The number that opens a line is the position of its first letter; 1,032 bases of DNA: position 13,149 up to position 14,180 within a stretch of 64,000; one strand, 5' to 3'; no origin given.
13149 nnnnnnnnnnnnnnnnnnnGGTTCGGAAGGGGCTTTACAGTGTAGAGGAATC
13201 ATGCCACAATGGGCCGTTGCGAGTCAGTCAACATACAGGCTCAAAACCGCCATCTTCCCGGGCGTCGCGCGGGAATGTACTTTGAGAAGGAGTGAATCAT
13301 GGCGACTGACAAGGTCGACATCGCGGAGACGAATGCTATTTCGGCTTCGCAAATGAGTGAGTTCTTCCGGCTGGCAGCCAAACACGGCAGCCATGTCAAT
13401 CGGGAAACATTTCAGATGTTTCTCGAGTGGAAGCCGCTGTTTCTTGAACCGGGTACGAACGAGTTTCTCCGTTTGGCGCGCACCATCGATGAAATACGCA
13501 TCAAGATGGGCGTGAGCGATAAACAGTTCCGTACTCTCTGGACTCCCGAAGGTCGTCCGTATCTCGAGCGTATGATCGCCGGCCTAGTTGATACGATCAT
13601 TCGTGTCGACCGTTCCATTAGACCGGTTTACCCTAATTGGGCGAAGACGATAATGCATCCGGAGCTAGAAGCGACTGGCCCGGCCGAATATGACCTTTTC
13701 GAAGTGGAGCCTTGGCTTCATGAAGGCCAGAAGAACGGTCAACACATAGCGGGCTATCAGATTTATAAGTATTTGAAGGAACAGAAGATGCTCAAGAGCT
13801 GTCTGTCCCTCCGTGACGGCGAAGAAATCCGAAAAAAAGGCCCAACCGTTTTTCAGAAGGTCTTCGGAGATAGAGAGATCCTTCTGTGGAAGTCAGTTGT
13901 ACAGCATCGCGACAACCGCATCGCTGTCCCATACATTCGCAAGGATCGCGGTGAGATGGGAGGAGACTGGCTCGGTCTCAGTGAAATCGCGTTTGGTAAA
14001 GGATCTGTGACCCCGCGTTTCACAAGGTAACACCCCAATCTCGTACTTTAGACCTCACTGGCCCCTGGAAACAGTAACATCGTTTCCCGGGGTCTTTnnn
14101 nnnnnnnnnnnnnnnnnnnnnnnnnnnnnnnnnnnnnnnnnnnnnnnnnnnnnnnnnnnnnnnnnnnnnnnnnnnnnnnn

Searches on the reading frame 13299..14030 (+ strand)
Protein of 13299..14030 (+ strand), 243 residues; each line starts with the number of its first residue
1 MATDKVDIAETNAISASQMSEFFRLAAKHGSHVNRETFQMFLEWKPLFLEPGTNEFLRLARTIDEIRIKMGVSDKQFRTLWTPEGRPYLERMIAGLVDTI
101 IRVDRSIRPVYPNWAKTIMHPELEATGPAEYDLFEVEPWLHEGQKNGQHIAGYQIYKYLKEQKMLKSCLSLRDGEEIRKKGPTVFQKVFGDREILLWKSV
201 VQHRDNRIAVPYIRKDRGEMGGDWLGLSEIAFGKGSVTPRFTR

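Call 15: search_protein_families(library=pfam, proteins=[window:13299-14030:+])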
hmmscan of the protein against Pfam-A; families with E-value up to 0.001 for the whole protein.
window:13299-14030:+ (243 aa): 0 families

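Call 81: search_protein_families(library=ncbifam, proteins=[window:13299-14030:+], max_evalue=10)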
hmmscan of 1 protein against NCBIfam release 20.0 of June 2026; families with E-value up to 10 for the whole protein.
window:13299-14030:+ (243 aa): 0 families

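Call 82: search_protein_families(library=pfam, proteins=[window:13299-14030:+], max_evalue=10)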
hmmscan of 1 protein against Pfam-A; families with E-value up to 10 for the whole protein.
window:13299-14030:+ (243 aa): 1 family
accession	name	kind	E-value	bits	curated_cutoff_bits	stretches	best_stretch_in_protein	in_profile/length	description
PF00163.24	Ribosomal_S4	-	0.066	14.3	23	1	61-81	56-76/95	Ribosomal protein S4/S9 N-terminal domain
